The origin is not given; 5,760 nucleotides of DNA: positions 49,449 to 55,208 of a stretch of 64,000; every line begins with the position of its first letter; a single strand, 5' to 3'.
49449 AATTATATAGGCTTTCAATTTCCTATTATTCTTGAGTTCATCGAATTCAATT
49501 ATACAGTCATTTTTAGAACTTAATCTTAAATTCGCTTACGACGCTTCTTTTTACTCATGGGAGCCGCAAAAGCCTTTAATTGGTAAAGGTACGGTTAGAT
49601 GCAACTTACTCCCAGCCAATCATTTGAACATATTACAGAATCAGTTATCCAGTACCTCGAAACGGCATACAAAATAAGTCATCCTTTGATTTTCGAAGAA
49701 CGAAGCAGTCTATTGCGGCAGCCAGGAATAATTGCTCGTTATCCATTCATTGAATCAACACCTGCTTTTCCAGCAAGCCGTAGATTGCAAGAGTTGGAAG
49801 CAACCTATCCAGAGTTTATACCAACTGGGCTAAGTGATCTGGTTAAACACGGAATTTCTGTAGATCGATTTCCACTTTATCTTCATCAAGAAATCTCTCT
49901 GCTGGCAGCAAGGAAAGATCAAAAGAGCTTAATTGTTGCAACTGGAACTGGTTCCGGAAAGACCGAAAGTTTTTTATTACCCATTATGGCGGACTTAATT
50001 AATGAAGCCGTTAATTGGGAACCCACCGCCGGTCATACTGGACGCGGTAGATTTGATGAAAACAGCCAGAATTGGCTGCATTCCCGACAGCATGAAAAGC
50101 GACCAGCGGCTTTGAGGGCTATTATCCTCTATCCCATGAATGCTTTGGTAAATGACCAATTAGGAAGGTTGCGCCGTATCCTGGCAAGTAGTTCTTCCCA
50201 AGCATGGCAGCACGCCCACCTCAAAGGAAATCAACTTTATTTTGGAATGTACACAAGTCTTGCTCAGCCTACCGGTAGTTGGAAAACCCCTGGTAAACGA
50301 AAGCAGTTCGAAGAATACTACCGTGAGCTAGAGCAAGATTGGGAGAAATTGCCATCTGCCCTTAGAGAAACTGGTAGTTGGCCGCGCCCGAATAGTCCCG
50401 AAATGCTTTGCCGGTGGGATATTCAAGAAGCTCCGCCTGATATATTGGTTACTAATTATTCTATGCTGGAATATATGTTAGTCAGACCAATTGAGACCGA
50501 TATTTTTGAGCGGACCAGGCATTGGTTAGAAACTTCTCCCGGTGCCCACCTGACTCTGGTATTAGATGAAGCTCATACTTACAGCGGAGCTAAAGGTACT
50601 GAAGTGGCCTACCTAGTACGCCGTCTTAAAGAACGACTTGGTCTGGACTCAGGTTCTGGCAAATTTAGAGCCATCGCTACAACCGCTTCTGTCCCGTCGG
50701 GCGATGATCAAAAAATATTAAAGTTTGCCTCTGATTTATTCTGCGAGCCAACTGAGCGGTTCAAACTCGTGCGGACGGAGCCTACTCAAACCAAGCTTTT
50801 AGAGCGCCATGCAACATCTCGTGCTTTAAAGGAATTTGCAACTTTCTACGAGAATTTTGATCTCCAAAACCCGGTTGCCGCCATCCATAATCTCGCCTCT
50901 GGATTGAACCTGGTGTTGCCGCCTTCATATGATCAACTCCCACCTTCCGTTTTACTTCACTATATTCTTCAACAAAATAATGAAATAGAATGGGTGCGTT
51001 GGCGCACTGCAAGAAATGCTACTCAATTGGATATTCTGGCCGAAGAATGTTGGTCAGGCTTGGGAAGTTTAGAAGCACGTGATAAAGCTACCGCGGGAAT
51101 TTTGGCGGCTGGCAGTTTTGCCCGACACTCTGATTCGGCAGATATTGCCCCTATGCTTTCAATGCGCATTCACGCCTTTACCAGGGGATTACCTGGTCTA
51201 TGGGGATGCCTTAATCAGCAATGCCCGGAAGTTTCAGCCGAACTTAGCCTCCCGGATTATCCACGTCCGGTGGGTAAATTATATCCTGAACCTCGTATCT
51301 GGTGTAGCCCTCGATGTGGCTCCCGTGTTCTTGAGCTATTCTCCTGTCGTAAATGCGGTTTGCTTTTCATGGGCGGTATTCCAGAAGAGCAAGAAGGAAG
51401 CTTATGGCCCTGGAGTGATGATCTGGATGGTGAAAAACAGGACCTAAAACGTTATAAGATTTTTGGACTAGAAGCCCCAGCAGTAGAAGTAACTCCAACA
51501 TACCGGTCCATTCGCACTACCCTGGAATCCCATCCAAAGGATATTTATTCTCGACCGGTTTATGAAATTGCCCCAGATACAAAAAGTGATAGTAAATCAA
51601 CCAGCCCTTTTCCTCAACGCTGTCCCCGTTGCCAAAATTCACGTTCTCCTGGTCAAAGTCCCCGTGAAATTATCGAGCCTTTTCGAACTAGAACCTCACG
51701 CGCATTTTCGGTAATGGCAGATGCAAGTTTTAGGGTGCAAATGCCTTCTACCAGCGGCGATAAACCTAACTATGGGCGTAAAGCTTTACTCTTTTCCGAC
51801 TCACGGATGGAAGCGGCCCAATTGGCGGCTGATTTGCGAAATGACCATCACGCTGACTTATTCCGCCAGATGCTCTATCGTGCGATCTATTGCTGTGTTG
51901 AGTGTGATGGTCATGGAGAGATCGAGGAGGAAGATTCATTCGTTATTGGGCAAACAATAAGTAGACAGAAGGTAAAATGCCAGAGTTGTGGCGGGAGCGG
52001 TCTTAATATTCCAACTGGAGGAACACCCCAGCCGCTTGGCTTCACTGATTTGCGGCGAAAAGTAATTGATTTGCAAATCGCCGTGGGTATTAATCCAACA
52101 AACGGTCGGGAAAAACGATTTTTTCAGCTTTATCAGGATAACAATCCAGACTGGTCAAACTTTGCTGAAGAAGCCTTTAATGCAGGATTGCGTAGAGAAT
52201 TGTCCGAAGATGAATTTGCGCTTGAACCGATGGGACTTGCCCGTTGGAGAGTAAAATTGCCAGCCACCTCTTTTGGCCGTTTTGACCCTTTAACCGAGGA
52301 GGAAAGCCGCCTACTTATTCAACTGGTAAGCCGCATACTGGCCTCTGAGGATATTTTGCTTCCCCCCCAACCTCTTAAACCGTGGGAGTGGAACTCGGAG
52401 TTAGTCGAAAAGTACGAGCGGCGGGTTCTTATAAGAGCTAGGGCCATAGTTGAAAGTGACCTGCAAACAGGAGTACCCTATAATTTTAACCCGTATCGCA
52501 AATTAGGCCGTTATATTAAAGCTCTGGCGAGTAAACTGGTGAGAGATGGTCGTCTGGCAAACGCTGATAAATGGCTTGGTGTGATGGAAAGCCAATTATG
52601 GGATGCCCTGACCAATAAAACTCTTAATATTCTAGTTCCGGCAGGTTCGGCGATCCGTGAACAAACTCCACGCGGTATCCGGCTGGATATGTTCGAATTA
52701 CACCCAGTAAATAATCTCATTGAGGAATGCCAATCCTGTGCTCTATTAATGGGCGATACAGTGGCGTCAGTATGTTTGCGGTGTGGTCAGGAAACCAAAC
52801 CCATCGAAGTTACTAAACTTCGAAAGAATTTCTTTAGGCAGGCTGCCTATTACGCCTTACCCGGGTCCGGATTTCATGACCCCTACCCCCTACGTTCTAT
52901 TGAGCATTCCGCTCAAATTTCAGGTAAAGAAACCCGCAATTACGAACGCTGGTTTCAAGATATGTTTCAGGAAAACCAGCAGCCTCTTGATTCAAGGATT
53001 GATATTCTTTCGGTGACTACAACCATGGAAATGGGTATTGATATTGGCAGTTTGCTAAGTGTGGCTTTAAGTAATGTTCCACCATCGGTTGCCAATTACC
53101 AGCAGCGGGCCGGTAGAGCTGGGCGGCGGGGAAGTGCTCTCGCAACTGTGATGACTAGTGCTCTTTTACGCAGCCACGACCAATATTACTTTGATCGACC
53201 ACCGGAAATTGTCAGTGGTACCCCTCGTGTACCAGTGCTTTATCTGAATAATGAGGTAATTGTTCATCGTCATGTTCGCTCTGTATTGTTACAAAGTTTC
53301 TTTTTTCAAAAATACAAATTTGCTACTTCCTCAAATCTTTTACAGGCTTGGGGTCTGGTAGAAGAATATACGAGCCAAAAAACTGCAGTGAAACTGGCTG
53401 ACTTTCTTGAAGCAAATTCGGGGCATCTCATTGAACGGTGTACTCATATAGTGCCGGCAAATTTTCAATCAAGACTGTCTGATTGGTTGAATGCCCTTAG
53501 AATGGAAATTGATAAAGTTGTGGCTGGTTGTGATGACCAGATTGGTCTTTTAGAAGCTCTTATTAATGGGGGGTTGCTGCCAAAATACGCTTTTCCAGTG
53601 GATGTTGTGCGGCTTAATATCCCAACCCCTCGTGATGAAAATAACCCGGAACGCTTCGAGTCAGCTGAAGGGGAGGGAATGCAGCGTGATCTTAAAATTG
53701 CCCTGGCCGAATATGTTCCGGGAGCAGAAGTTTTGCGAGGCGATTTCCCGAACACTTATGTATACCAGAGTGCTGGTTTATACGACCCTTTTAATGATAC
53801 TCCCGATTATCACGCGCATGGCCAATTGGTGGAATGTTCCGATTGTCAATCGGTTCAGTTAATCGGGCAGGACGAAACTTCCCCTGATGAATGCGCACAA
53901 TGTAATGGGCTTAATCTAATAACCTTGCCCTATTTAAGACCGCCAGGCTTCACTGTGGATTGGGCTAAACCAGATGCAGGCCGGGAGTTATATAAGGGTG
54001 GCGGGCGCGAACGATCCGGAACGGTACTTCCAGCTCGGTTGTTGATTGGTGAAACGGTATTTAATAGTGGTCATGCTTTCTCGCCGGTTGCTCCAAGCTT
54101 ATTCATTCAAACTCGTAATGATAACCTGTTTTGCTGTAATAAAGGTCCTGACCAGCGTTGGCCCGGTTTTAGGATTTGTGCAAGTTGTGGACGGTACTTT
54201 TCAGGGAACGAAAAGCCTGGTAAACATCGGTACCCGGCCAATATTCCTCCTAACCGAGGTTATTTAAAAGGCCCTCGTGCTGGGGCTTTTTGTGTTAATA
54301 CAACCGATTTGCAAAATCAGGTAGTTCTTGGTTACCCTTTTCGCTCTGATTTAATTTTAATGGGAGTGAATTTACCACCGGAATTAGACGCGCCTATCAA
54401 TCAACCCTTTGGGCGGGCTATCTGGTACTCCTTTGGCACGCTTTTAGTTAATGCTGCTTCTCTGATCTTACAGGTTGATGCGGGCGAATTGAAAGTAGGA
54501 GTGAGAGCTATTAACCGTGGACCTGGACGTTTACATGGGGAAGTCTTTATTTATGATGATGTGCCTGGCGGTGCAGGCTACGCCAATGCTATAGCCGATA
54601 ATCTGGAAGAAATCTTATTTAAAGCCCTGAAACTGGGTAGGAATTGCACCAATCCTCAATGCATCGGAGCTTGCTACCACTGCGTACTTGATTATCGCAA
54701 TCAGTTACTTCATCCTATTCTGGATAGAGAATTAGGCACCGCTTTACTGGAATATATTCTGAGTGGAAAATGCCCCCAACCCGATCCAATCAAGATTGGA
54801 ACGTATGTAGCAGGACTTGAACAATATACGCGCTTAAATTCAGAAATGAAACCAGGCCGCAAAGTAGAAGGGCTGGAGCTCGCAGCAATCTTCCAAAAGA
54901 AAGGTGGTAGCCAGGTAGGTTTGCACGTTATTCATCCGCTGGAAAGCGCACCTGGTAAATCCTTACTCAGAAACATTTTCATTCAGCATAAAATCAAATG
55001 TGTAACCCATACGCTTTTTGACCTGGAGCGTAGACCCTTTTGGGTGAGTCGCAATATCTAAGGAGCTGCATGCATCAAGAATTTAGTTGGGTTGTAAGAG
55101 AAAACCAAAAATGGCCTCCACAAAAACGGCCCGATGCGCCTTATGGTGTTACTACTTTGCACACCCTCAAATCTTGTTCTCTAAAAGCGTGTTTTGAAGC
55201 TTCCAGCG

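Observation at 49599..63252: Methyltransferase-less operon with three SF2 helicases and a nuclease: candidate undescribed defence system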

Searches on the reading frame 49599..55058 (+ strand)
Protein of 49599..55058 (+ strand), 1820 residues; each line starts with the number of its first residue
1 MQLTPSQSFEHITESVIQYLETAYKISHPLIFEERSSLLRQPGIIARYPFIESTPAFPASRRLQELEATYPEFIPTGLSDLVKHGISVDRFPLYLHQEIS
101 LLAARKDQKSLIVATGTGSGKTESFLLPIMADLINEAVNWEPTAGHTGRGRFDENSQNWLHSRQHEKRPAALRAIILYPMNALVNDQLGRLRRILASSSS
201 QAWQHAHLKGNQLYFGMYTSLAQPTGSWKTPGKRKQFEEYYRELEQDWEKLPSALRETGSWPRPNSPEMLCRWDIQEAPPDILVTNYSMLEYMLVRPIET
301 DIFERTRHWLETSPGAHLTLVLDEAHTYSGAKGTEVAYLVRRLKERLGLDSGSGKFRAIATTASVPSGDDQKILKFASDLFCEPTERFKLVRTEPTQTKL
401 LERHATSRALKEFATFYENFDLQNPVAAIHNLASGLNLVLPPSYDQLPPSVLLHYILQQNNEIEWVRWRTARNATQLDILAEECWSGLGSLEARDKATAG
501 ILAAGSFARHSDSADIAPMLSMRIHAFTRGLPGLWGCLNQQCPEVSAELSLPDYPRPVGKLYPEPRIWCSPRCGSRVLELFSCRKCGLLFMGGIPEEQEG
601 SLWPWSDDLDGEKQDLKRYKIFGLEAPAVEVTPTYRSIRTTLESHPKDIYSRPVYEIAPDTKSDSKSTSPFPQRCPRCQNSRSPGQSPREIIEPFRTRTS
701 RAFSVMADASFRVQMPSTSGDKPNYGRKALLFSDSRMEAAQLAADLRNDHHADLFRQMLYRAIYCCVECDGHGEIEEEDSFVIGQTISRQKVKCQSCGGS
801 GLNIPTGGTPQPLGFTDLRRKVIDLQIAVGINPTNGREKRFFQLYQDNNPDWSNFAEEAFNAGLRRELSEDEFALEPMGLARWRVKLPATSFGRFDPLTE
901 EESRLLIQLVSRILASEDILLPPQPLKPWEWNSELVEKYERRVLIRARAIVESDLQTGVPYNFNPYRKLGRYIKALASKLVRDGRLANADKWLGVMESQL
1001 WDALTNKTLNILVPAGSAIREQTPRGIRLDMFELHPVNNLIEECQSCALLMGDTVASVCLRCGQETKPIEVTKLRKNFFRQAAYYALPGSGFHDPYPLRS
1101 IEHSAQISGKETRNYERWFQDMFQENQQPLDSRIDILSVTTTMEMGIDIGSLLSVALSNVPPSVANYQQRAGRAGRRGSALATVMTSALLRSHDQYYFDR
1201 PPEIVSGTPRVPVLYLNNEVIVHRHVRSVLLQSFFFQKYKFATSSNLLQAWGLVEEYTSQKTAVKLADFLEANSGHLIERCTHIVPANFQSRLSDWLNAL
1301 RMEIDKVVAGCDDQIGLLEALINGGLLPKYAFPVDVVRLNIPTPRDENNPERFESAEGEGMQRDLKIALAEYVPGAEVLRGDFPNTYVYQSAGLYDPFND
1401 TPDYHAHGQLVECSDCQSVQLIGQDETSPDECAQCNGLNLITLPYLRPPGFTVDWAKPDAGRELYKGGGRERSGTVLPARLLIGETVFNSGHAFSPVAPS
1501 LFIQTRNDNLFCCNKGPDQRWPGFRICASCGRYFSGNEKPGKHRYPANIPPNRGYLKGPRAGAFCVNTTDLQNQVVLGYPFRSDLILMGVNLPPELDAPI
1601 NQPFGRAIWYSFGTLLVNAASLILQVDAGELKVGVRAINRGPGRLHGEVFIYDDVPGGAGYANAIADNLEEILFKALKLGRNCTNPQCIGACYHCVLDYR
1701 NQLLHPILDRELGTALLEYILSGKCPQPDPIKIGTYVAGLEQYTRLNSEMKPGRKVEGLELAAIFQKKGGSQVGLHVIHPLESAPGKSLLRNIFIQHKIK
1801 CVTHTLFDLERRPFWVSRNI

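Call 3: search_protein_families(library=padloc, proteins=[window:49599-55058:+], max_evalue=0.01)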
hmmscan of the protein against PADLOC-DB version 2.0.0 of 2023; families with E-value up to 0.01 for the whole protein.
window:49599-55058:+ (1820 aa): 29 families (the best 25 are shown)
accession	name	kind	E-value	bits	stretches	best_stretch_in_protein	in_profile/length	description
PDLC00013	DruE1|DruE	-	3.3e-286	951.5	2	6-765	8-767/1776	SNF2 family N-terminal domain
PDLC00014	DruE2|DruE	-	6.6e-253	840.8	2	4-767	3-842/1928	SNF2 family N-terminal domain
PDLC00015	DruE2|DruE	-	7e-250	831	3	2-600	2-593/1887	SNF2 family N-terminal domain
PDLC00051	DruE4|DruE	-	1.4e-244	813.2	3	3-601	4-569/1829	SNF2 family N-terminal domain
PDLC00037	DruE3|DruE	-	1.9e-151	504.7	4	163-768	148-677/2055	SNF2 family N-terminal domain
PDLC00035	DruE3|DruE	-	1.2e-108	362.5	5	268-777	211-686/1460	SNF2 family N-terminal domain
PDLC00036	DruE3|DruE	-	7.5e-101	336.3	3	88-597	89-469/2023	SNF2 family N-terminal domain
PDLC03960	SngC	-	1.7e-20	71.3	2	100-199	32-100/720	-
PDLC02896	DpdJ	-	1.7e-19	67.1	2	269-347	326-399/1487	DpdJ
PDLC02503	BrxHI|BrxHII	-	5.7e-15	52.7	1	1136-1182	301-347/698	BrxHI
PDLC02569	DrmA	-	4.3e-11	39.3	1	1136-1198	832-893/1095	DrmA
PDLC02893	DpdJ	-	5.5e-10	35.8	1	279-346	348-409/876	DpdJ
PDLC02570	DrmA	-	2.9e-09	33.8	1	1111-1199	562-646/851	DrmA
PDLC02898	DpdJ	-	2.3e-07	28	1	279-347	348-410/506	DpdJ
PDLC02501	BrxHI|BrxHII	-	2.8e-06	23.7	1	1137-1183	302-348/925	BrxHI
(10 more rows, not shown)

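Call 4: search_protein_families(library=pfam, proteins=[window:49599-55058:+], max_evalue=0.01)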
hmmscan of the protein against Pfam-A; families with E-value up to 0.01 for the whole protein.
window:49599-55058:+ (1820 aa): 3 families
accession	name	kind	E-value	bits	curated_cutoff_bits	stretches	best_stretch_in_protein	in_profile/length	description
PF09369.15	MZB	-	2.3e-14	54.3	24.2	1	1614-1696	3-80/80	MrfA Zn-binding domain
PF00270.35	DEAD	-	6.1e-13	49.3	26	1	97-197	4-71/167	DEAD/DEAH box helicase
PF00271.37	Helicase_C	-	2.6e-07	31.3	23.5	1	1131-1178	63-110/110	Helicase conserved C-terminal domain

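Call 9: search_protein_families(library=ncbifam, proteins=[window:49599-55058:+], max_evalue=0.001)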
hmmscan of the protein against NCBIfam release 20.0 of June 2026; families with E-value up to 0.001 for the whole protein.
window:49599-55058:+ (1820 aa): 7 families
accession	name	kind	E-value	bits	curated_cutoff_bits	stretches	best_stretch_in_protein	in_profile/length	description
TIGR03817.1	DECH_helic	hypoth_equivalog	3.6e-22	78.4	874.1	2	1133-1207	329-402/742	helicase/secretion neighborhood putative DEAH-box helicase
NF041067.1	DpdJ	equivalog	2.9e-16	58.3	800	2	269-347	319-392/1482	protein DpdJ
NF010338.0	PRK13767.1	equivalog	1.6e-05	23.4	849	1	1134-1177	342-385/877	ATP-dependent helicase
TIGR04121.1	DEXH_lig_assoc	equivalog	2.6e-05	22.1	850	0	93-138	14-55/804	ligase-associated DNA damage response DEXH box helicase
NF053636.1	DDHlcsCsdAPsy1082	equivalog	0.00021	20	890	0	1132-1180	292-340/512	DEAD/DEAH box helicase CsdA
NF008394.0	PRK11192.1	equivalog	0.00026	19.9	507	0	1131-1195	295-356/441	ATP-dependent RNA helicase SrmB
TIGR01389.1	recQ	equivalog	0.00034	19.2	640.2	1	1130-1185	271-326/591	DNA helicase RecQ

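Call 55: search_solved_structures(query=window:49599-55058:+, max_evalue=0.001)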
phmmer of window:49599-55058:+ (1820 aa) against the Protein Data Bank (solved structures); distinct sequences matched with E-value up to 0.001: 4.
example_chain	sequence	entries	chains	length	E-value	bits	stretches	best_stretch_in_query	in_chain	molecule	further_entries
9wae_A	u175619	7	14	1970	3.4e-105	356.1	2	2-369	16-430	Helicase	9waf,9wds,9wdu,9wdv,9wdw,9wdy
9tu7_Y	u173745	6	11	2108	4.5e-67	229.7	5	1120-1243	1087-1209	DEAD/DEAH box helicase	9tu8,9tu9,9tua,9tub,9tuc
6znp_A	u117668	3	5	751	2.8e-13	51.3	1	1127-1211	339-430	Uncharacterized ATP-dependent helicase YprA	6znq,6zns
1hv8_A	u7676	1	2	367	0.00058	20.4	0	1132-1180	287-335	PUTATIVE ATP-DEPENDENT RNA HELICASE MJ0669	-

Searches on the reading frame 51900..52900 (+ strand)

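Call 81: search_protein_families(library=pfam, proteins=[window:51900-52900:+], max_evalue=5)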
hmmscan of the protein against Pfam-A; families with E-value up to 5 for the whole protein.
window:51900-52900:+ (333 aa): 4 families
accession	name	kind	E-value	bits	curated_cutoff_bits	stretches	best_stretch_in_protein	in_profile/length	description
PF00684.25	DnaJ_CXXCXGXG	-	0.036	14.8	32.7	1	1-37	20-54/65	DnaJ central domain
PF08772.16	Zn_ribbon_NOB1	-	0.093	13.3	24.9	1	270-299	4-33/72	Nin one binding (NOB1) Zn-ribbon like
PF19134.6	DUF5817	-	0.23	11.9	31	1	276-309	8-38/57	Domain of unknown function (DUF5817)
PF23455.1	DUF7129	-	1.8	8.8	30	0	23-37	26-40/45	Domain of unknown function (DUF7129)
